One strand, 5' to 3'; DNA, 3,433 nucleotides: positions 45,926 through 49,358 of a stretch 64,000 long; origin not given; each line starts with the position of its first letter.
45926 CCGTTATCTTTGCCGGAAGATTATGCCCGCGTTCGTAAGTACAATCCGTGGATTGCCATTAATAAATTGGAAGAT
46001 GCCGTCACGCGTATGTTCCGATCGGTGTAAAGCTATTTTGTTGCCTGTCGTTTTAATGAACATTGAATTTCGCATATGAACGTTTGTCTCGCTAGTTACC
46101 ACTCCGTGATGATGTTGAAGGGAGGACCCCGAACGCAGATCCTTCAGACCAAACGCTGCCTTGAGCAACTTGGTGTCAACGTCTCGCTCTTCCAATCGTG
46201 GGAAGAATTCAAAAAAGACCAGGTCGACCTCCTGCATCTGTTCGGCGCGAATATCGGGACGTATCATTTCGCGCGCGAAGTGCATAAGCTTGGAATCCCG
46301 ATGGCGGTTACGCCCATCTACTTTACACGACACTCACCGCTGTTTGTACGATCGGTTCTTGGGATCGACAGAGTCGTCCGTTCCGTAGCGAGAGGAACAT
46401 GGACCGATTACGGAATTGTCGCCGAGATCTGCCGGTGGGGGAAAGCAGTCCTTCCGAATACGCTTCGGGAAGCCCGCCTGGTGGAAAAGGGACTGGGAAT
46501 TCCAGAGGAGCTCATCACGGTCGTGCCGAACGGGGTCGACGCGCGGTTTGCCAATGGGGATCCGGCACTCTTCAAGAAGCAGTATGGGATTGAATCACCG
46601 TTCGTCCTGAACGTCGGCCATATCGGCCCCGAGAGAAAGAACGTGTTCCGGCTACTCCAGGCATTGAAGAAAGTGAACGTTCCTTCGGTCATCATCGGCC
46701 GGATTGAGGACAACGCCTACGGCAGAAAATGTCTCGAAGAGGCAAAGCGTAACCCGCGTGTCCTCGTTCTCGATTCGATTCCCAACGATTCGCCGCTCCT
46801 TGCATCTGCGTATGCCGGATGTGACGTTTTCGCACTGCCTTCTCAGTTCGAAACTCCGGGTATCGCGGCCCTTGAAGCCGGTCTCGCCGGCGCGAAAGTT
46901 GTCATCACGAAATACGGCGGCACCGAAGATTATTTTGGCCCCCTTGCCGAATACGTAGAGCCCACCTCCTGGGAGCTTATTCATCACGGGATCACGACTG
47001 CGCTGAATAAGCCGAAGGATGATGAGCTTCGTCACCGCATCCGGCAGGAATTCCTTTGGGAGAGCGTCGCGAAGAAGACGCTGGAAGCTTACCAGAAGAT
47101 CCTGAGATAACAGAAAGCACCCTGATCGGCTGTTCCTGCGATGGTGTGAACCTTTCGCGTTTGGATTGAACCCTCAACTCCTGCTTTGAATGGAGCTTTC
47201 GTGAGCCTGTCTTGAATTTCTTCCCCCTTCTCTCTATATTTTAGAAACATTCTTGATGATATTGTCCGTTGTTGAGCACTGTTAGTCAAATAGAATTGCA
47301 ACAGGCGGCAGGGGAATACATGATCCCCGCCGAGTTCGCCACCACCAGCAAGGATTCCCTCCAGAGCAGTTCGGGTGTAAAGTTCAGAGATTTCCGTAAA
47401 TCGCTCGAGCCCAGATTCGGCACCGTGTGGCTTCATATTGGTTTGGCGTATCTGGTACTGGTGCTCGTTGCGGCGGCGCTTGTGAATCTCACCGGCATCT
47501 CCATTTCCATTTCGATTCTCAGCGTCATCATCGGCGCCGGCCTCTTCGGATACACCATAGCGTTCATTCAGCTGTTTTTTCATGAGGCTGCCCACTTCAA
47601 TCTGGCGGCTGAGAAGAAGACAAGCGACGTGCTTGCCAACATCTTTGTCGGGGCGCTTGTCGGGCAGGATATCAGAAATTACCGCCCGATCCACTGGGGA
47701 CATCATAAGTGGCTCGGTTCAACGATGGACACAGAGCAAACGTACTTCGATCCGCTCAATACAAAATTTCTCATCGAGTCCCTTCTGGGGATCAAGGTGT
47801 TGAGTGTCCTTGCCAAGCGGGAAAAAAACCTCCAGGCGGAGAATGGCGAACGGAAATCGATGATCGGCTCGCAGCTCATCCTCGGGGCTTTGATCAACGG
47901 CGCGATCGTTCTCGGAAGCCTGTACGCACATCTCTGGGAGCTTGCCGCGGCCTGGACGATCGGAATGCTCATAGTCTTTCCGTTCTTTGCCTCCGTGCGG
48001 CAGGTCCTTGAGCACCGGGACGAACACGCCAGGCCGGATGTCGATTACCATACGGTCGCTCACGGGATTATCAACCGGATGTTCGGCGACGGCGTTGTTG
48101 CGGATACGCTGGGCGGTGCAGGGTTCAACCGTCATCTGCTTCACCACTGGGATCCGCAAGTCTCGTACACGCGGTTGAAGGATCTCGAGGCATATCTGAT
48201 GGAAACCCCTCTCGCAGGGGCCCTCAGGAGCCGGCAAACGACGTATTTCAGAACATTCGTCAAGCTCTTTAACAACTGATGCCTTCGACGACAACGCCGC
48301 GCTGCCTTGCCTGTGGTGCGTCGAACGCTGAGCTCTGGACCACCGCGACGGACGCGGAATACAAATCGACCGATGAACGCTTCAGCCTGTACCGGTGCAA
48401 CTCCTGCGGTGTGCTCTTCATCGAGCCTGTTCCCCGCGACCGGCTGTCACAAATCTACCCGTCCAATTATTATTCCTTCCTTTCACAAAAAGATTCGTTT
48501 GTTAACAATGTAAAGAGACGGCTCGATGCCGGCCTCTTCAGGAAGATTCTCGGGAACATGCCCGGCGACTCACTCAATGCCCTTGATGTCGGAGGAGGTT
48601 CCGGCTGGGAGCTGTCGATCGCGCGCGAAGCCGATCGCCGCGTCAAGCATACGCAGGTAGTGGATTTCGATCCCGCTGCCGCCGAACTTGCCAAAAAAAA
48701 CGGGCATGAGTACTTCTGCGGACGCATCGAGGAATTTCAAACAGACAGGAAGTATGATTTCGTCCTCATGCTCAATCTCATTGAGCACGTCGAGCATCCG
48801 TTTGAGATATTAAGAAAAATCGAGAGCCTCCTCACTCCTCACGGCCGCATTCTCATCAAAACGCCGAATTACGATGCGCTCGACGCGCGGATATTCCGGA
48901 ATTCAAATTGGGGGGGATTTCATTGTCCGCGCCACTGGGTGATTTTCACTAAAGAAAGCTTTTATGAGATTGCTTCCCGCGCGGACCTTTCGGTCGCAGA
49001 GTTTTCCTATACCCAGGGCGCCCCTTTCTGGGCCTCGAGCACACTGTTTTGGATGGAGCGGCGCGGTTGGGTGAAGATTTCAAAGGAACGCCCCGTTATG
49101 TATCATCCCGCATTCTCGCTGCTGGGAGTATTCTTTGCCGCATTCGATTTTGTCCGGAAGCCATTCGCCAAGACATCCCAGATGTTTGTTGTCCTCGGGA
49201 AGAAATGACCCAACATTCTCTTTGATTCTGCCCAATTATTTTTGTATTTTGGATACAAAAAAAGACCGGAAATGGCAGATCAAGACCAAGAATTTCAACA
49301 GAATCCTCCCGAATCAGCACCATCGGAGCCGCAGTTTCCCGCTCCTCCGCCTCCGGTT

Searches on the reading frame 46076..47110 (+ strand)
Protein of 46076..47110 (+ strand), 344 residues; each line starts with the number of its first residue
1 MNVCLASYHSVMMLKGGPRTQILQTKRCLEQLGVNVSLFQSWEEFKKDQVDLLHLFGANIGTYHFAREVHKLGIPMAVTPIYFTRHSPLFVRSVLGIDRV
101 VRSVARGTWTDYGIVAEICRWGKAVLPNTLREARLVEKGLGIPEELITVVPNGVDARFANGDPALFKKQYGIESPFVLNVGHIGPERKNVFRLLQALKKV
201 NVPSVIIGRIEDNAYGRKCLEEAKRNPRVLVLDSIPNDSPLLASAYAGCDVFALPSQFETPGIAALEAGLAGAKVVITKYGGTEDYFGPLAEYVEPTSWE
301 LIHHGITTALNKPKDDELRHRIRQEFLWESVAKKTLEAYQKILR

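Call 3: search_protein_families(library=pfam, proteins=[window:46076-47110:+], max_evalue=0.01)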
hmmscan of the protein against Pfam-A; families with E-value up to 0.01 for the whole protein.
window:46076-47110:+ (344 aa): 4 families
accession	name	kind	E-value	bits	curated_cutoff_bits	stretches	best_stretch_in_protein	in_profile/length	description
PF00534.26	Glycos_transf_1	-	3.2e-19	69.5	26.4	1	171-324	10-167/172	Glycosyl transferases group 1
PF13692.12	Glyco_trans_1_4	-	8.3e-12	46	27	1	176-285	3-113/142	Glycosyl transferases group 1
PF13439.12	Glyco_transf_4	-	5.9e-08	33.4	28.5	1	38-156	61-168/170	Glycosyltransferase Family 4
PF13579.12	Glyco_trans_4_4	-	3.9e-05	24.5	29.7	1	46-153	68-158/158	Glycosyl transferase 4-like domain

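Call 4: search_protein_families(library=ncbifam, proteins=[window:46076-47110:+], max_evalue=0.01)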
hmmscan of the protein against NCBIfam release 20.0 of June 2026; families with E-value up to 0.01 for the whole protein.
window:46076-47110:+ (344 aa): 18 families
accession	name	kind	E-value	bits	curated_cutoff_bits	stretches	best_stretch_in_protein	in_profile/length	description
TIGR04047.1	MSMEG_0565_glyc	hypoth_equivalog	1.7e-12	47.1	259.85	1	148-340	162-372/373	MSMEG_0565 family glycosyltransferase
TIGR02149.1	glgA_Coryne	subfamily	1.5e-11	44.1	302.4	1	142-343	166-391/391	glycogen synthase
NF038295.1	EPS_HpsP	equivalog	1.3e-10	40.9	550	1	131-343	164-388/388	hormogonium polysaccharide biosynthesis glycosyltransferase HpsP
NF041010.1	glycosy_Agl16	equivalog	1.6e-08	33.8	575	1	78-341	104-350/352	glycosylation protein Agl16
NF047684.1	TeichurnBiosyTuaC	equivalog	5.7e-08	32.1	550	1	176-343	221-390/391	teichuronic acid biosynthesis protein TuaC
NF053513.1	Gtran_IagA_BgsA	equivalog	6.7e-08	31.9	460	1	124-280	108-267/333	LTA glycolipid anchor biosynthesis glycosyltransferase, IagA/BgsA family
TIGR02095.1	glgA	subfamily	2.5e-06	26.4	328.45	1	196-339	318-474/477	glycogen/starch synthase, ADP-glucose type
NF001898.0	PRK00654.1-1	equivalog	1.2e-05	24.1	603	1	196-292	318-412/477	glycogen synthase GlgA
TIGR03449.1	mycothiol_MshA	equivalog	4.9e-05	22.4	462.5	1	228-342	285-403/406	D-inositol-3-phosphate glycosyltransferase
NF001900.0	PRK00654.1-3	equivalog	7.8e-05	21.3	509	1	205-285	306-384/481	glycogen synthase GlgA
TIGR03999.1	thiol_BshA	equivalog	8.4e-05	21.6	273.7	1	145-285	167-309/375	N-acetyl-alpha-D-glucosaminyl L-malate synthase BshA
TIGR03088.1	stp2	hypoth_equivalog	0.00017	20.8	409.05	1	137-343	152-374/374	TIGR03088 family PEP-CTERM/XrtA system glycosyltransferase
NF038229.1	Glyco4_Geo_Pelo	equivalog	0.00017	20.7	400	1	174-277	161-266/338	GPMC system family 4 glycosyltransferase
NF053787.1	GlcN_PG_synth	equivalog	0.00024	20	480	1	188-343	210-360/361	N-acetylglucosaminyl phosphatidylglycerol synthase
NF049987.1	DaglGlyslTfaseDgs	equivalog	0.0011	18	500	1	1-287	1-270/332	processive diacylglycerol alpha-glucosyltransferase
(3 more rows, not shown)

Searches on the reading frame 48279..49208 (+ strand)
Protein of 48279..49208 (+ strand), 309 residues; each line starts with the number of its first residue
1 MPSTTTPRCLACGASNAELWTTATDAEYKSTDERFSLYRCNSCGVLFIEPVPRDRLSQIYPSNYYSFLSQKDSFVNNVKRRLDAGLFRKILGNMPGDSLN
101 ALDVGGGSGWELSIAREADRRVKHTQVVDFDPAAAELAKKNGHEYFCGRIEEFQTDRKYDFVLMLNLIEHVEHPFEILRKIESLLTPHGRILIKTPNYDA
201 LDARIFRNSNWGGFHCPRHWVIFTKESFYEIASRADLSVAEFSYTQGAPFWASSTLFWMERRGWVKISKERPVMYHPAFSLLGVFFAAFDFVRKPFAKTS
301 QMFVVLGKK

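Call 3: search_protein_families(library=pfam, proteins=[window:48279-49208:+], max_evalue=0.01)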
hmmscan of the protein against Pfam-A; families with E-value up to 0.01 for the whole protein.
window:48279-49208:+ (309 aa): 7 families
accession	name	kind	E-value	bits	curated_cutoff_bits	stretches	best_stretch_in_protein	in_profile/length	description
PF13489.12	Methyltransf_23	-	1.9e-18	67.2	27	1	95-239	20-161/164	Methyltransferase domain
PF08242.18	Methyltransf_12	-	9e-11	42.8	30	1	102-191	1-98/98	Methyltransferase domain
PF08241.18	Methyltransf_11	-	2e-10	41.6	21.2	1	102-193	1-95/95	Methyltransferase domain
PF13847.12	Methyltransf_31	-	1.1e-09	38.6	27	1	98-234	4-143/145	Methyltransferase domain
PF13649.12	Methyltransf_25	-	7e-08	33.5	27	1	102-189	2-97/97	Methyltransferase domain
PF05219.18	DREV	-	0.00014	21.5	26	1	101-193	98-186/265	DREV methyltransferase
PF24292.1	DUF7479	-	0.0077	16.8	27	0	10-49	3-42/60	Domain of unknown function (DUF7479)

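Call 4: search_protein_families(library=ncbifam, proteins=[window:48279-49208:+], max_evalue=0.01)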
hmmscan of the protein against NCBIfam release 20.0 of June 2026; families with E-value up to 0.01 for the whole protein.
window:48279-49208:+ (309 aa): 7 families
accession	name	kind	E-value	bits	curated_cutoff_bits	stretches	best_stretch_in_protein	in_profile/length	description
TIGR01983.1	UbiG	equivalog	2.1e-11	43.6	102.95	1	97-199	49-157/228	bifunctional 2-polyprenyl-6-hydroxyphenol methylase/3-demethylubiquinol 3-O-methyltransferase UbiG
TIGR04345.1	ovoA_Cterm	equivalog_domain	2.2e-05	24.1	170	1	157-217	133-192/242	putative 4-mercaptohistidine N1-methyltransferase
TIGR02072.1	BioC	equivalog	0.00029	20.7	184.95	1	91-195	28-134/244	malonyl-ACP O-methyltransferase BioC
NF011650.0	PRK15068.1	equivalog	0.00032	19.7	209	1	102-195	127-227/324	tRNA 5-methoxyuridine(34)/uridine 5-oxyacetic acid(34) synthase CmoB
TIGR00452.1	TIGR00452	equivalog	0.0007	18.5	275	1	101-195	121-221/316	tRNA 5-methoxyuridine(34)/uridine 5-oxyacetic acid(34) synthase CmoB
TIGR02469.1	CbiT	equivalog_domain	0.0038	17.5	78.3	1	100-192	22-119/124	precorrin-6Y C5,15-methyltransferase (decarboxylating) subunit CbiT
TIGR03534.1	RF_mod_PrmC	equivalog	0.0097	15.4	199.1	0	90-145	80-135/253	peptide chain release factor N(5)-glutamine methyltransferase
